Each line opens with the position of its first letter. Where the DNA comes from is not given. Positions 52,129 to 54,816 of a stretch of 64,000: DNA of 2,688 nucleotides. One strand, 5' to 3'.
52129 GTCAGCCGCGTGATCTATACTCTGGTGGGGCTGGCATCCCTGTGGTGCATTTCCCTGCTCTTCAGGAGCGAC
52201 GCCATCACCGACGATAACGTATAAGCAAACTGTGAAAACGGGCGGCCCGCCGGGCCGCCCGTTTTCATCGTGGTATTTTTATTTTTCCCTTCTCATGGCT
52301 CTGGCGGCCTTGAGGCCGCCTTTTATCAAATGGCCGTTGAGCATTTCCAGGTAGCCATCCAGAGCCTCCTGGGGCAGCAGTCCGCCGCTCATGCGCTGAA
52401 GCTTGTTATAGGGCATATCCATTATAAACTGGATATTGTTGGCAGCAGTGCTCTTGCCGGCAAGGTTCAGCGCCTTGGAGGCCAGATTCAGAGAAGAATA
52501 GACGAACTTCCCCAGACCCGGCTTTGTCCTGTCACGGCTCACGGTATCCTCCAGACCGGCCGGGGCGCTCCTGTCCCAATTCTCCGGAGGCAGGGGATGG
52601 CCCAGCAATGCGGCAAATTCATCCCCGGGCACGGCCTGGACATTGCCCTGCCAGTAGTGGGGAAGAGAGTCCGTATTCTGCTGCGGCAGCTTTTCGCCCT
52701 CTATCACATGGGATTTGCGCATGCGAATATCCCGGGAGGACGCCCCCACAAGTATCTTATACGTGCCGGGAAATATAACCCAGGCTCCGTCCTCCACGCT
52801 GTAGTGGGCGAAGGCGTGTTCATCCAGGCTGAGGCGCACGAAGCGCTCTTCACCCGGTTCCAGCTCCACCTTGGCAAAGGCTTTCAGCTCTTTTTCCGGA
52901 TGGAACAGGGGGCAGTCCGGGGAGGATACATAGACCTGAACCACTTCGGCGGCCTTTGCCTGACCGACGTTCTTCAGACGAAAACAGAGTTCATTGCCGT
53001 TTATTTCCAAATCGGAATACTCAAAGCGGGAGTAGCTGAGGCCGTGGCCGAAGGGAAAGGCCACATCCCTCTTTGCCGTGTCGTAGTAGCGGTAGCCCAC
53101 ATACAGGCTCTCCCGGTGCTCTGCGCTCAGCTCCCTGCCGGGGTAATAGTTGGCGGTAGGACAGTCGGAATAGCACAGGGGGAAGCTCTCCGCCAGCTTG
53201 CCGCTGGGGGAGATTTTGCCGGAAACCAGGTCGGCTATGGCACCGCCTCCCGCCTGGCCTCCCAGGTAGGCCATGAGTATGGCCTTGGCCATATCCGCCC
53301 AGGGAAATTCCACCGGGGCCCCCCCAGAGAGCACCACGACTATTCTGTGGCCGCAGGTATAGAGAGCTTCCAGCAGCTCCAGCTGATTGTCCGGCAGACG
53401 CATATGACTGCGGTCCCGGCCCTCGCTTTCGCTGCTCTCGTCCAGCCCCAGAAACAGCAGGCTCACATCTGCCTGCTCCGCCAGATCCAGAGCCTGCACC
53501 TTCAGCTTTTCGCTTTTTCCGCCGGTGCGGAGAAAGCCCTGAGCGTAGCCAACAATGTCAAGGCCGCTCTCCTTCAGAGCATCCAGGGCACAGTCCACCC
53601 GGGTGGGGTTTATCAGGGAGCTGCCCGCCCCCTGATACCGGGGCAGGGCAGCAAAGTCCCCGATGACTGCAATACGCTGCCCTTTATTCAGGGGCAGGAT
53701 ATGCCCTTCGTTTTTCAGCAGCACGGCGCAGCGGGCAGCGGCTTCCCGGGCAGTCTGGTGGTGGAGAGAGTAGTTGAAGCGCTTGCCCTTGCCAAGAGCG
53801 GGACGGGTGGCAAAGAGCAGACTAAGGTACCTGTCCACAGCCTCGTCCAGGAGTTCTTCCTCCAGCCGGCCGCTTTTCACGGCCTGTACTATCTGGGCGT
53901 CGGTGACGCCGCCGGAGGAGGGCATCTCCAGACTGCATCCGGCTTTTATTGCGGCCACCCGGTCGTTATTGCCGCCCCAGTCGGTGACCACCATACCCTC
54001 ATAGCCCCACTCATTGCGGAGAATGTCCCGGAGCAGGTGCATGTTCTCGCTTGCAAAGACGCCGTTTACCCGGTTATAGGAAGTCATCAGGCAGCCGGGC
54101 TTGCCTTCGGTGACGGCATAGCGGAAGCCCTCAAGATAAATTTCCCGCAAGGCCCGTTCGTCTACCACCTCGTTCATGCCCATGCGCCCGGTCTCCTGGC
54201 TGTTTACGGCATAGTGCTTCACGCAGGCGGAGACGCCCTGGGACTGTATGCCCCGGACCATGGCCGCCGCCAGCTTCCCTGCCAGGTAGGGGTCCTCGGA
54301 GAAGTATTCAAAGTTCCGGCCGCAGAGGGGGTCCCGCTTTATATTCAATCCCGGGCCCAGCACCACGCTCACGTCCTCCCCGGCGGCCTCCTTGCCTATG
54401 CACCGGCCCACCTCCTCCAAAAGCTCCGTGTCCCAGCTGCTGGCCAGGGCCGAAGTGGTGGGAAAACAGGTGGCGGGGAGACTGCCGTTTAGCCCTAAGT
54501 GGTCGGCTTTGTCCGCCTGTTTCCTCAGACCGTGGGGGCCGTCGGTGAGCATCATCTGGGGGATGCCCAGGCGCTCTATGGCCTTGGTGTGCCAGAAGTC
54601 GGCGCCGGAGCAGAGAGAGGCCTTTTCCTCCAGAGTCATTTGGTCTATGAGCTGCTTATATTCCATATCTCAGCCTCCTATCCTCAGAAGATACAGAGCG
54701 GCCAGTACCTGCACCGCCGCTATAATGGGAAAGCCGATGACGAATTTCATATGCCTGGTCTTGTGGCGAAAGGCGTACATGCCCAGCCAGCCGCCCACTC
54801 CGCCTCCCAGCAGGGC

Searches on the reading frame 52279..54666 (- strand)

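Call 36: search_protein_families(library=pfam, proteins=[window:52279-54666:-], max_evalue=0.001)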
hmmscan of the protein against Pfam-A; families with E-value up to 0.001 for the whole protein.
window:52279-54666:- (795 aa): 3 families
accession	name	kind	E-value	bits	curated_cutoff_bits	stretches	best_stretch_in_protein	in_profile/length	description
PF01915.27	Glyco_hydro_3_C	-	9.5e-48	163.3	31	1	315-545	2-200/200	Glycosyl hydrolase family 3 C-terminal domain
PF00933.27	Glyco_hydro_3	-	9.5e-42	144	27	1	32-282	60-315/316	Glycosyl hydrolase family 3 N terminal domain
PF14310.12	Fn3-like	-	7.7e-23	80.9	25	1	574-644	1-71/71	Fibronectin type III-like domain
